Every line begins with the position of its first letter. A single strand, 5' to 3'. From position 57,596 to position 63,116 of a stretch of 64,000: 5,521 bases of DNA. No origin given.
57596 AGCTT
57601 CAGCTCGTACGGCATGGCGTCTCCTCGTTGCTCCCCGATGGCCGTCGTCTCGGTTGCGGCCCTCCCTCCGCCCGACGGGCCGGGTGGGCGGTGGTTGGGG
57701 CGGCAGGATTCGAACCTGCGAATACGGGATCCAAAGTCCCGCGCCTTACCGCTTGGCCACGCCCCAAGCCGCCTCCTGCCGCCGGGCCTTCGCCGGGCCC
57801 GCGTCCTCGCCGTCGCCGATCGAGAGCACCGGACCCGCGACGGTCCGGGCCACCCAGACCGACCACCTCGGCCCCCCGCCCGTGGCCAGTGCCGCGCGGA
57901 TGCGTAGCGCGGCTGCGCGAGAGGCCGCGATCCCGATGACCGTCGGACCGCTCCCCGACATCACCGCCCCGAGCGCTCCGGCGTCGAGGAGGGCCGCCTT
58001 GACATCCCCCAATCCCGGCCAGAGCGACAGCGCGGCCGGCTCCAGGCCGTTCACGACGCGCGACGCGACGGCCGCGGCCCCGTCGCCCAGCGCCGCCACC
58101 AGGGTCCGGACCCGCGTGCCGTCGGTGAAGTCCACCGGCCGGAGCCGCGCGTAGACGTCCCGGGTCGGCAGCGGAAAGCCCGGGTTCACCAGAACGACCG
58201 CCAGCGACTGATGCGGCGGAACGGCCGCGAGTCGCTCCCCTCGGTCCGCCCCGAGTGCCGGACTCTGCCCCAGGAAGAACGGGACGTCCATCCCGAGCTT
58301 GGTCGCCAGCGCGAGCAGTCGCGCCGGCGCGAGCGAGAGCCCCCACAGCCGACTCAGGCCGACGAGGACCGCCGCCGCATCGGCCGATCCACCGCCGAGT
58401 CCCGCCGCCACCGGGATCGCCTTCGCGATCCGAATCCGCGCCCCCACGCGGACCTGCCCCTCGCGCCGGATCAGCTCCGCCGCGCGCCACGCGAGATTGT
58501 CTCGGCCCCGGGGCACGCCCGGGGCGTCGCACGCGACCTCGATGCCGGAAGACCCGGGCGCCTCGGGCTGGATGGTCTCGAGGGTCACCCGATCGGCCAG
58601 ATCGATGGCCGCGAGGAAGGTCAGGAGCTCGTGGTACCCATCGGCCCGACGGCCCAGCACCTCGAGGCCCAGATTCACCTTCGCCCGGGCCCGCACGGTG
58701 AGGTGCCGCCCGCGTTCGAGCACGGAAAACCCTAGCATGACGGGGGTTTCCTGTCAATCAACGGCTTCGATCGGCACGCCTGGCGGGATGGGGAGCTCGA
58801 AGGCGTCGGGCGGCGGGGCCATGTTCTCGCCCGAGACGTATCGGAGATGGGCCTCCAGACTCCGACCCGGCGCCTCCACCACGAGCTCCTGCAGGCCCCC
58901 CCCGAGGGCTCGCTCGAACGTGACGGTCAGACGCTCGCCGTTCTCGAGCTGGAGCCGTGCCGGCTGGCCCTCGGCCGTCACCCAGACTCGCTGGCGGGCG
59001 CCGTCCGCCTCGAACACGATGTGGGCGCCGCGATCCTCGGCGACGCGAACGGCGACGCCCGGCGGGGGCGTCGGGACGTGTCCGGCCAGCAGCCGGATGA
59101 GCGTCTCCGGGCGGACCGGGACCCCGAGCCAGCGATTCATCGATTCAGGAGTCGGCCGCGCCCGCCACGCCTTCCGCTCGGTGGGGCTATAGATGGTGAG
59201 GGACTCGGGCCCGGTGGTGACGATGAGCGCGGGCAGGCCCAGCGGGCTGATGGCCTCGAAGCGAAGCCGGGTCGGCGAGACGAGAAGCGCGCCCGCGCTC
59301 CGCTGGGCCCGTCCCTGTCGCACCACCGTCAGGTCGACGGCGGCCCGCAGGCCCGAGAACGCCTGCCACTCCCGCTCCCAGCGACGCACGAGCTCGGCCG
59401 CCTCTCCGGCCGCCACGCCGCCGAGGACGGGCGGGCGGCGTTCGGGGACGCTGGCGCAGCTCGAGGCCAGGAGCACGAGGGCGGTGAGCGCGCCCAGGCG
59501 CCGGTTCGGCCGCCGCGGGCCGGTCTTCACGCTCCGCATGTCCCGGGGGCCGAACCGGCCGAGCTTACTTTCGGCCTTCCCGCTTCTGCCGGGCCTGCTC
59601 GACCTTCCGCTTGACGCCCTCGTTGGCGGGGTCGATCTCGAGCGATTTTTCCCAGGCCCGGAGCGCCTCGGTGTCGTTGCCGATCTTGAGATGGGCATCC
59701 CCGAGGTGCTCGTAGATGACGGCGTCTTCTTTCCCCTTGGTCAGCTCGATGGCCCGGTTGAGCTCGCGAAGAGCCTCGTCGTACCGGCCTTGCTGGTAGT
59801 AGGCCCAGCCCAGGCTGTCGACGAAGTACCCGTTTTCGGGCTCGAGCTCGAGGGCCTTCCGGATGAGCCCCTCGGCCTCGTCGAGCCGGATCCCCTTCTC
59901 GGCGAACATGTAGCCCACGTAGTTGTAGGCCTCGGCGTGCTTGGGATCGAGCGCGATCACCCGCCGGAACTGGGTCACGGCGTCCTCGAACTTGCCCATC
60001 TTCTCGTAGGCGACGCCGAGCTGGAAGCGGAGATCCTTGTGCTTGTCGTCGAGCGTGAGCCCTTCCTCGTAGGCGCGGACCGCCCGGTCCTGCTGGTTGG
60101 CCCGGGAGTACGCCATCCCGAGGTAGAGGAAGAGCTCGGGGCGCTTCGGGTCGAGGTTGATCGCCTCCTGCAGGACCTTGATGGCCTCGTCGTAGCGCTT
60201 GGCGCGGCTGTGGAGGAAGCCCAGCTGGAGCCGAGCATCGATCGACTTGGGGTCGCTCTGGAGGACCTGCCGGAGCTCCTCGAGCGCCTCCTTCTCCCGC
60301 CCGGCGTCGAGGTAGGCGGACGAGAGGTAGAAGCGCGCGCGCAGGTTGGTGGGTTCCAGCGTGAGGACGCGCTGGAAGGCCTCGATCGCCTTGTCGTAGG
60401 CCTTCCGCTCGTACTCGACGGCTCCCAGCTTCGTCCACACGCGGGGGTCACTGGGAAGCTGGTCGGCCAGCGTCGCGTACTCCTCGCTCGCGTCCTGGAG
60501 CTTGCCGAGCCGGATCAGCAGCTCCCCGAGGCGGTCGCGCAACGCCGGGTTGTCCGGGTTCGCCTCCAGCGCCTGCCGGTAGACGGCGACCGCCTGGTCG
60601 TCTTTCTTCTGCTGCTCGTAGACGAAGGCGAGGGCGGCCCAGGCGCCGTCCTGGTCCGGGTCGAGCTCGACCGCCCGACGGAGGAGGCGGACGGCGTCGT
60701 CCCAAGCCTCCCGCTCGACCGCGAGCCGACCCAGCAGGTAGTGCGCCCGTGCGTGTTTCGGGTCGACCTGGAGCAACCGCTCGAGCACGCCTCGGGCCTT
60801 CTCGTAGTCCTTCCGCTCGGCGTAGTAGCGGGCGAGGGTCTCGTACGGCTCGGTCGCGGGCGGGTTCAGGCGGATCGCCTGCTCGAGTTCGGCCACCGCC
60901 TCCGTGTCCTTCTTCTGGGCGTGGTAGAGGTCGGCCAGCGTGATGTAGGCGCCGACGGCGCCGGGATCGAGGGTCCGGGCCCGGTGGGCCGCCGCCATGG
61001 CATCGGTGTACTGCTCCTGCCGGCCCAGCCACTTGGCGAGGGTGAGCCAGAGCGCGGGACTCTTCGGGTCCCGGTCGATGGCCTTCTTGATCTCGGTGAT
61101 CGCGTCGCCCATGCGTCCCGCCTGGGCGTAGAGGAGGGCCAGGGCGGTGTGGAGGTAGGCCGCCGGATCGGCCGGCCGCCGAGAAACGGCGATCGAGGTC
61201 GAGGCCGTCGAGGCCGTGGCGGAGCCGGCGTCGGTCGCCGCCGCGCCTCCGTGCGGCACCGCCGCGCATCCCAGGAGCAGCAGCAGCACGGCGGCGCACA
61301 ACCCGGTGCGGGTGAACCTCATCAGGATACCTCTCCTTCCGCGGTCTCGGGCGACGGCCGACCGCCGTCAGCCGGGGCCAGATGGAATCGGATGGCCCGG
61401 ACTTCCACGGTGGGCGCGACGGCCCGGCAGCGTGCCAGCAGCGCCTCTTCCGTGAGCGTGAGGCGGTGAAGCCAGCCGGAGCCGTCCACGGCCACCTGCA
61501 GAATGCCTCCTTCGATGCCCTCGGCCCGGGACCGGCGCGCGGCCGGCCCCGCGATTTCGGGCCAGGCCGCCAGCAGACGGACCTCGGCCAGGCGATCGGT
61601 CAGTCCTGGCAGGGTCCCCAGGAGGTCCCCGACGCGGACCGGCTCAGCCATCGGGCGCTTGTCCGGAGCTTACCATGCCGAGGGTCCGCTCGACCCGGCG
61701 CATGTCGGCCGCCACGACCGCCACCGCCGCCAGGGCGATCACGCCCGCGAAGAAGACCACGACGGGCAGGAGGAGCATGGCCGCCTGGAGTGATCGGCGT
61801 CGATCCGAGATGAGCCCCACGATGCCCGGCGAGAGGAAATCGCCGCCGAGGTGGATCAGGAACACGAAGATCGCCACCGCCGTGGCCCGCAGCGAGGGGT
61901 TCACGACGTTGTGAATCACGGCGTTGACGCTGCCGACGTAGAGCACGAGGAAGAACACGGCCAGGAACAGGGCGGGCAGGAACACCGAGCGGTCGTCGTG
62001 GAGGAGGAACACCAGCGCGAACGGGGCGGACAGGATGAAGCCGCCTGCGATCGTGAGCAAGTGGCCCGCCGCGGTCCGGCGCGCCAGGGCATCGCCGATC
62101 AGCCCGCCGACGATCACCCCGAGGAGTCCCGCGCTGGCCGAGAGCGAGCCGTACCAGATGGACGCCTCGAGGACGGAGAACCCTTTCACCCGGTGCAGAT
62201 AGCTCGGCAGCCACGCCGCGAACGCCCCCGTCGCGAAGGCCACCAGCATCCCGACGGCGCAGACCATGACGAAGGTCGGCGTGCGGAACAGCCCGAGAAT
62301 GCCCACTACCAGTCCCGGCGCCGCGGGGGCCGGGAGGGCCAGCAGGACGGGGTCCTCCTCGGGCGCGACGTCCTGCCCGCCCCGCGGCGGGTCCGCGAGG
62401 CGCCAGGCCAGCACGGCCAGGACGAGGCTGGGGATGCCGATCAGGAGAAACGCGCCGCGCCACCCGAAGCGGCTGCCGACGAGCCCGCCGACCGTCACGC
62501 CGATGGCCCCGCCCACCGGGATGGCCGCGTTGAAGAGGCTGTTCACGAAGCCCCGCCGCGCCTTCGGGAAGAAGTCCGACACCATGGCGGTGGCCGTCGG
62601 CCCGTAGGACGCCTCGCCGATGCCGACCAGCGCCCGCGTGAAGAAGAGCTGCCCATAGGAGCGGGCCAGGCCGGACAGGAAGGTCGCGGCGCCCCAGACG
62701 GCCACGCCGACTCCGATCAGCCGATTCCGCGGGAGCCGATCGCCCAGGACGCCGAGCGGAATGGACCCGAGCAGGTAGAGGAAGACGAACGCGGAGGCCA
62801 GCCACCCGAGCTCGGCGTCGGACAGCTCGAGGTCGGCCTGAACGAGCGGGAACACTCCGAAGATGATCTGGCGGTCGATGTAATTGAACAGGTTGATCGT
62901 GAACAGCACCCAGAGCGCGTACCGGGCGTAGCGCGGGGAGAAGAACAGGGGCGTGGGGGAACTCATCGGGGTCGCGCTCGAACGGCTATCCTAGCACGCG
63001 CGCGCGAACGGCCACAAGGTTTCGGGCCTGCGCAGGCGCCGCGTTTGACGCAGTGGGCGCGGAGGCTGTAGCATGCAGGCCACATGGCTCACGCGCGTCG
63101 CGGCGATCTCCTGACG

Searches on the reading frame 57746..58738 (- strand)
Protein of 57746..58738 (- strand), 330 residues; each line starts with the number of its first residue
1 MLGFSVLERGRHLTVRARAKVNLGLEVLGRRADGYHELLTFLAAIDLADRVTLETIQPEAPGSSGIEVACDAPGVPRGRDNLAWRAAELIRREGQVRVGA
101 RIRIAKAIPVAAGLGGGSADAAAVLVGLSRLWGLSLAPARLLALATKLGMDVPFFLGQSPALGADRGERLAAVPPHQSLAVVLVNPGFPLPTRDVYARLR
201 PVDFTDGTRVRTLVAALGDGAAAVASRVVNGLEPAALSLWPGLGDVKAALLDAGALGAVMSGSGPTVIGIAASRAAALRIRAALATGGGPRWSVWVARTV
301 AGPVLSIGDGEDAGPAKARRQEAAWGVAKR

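Call 80: search_protein_families(library=pfam, proteins=[window:57746-58738:-], max_evalue=0.001)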
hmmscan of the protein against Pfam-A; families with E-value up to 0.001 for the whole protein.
window:57746-58738:- (330 aa): 2 families
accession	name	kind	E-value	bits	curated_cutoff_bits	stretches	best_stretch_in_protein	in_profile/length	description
PF00288.32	GHMP_kinases_N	-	8.7e-18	64.8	22.3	1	81-156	1-84/87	GHMP kinases N terminal domain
PF08544.19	GHMP_kinases_C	-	4.9e-10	40.1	21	1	228-285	24-80/85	GHMP kinases C terminal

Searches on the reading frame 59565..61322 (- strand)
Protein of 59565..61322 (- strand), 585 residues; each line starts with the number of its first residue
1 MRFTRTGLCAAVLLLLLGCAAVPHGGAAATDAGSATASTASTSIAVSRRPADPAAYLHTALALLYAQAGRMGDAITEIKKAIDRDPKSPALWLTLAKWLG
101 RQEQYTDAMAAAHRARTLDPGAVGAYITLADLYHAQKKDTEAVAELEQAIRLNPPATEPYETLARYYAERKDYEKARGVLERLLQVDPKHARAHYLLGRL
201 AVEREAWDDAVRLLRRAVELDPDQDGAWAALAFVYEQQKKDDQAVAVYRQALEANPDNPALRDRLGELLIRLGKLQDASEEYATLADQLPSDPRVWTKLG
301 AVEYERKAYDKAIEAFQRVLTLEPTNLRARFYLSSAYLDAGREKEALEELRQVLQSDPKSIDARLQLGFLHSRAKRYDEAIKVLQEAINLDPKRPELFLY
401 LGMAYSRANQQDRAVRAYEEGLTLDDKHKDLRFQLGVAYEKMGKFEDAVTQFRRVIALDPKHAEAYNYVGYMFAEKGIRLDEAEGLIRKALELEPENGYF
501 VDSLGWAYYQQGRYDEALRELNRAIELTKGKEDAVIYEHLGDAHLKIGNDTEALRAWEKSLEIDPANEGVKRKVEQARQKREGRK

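Call 81: search_protein_families(library=pfam, proteins=[window:59565-61322:-], max_evalue=0.001)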
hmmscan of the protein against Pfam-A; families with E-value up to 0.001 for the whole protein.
window:59565-61322:- (585 aa): 42 families (the best 25 are shown)
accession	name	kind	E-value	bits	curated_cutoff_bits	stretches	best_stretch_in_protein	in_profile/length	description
PF07719.23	TPR_2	-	5.6e-83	266.7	27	8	504-528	7-31/34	Tetratricopeptide repeat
PF13414.12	TPR_11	-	1.6e-73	242.5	26.8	8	507-548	3-42/42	TPR repeat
PF14559.12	TPR_19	-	9e-66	218.6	25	9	338-396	2-60/68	Tetratricopeptide repeat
PF13428.12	TPR_14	-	1.2e-64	208.4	23.5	9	226-268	2-44/44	Tetratricopeptide repeat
PF00515.34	TPR_1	-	2.7e-64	211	27.8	5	294-326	2-34/34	Tetratricopeptide repeat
PF13431.12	TPR_17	-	4.8e-62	201.5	24.4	1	248-278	2-32/34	Tetratricopeptide repeat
PF13181.12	TPR_8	-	3.7e-60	195.4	25.7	4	227-258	3-34/34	Tetratricopeptide repeat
PF13432.12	TPR_16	-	1.6e-59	198.3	32.7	7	163-224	3-64/65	Tetratricopeptide repeat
PF13174.12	TPR_6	-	5.3e-41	136.9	26.3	1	432-461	3-32/33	Tetratricopeptide repeat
PF13424.12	TPR_12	-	5.1e-40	136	30.1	4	507-565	12-76/77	Tetratricopeptide repeat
PF23914.1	TPR_CcmH_CycH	-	6.7e-38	130.5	42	3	288-390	45-150/158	Cytochrome c-type biogenesis protein H TPR domain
PF12895.13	ANAPC3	-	2.7e-35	120.9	27.2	2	306-387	2-82/82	Anaphase-promoting complex, cyclosome, subunit 3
PF13176.12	TPR_7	-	6.9e-34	113.5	27.9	0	227-258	1-32/36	Tetratricopeptide repeat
PF13371.12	TPR_9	-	4.4e-33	113.6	35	4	166-225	4-63/73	Tetratricopeptide repeat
PF25063.1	ARM_TT21_C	-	3.6e-25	89.5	35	3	101-263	33-202/209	Tetratricopeptide repeat protein 21 C-terminal ARM domain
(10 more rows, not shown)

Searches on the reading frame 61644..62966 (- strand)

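Call 81: search_protein_families(library=pfam, proteins=[window:61644-62966:-], max_evalue=0.001)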
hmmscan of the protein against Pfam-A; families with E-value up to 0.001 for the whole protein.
window:61644-62966:- (440 aa): 3 families
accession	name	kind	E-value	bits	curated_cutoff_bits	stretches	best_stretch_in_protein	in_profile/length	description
PF07690.21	MFS_1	-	8.6e-57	193.1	33.4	1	21-375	1-343/347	Major Facilitator Superfamily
PF00083.30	Sugar_tr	-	1.9e-14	53.9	22.3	1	19-195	14-196/452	Sugar (and other) transporter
PF03137.26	OATP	-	6.9e-12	44.9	25.8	1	223-321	286-384/545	Organic Anion Transporter Polypeptide (OATP) family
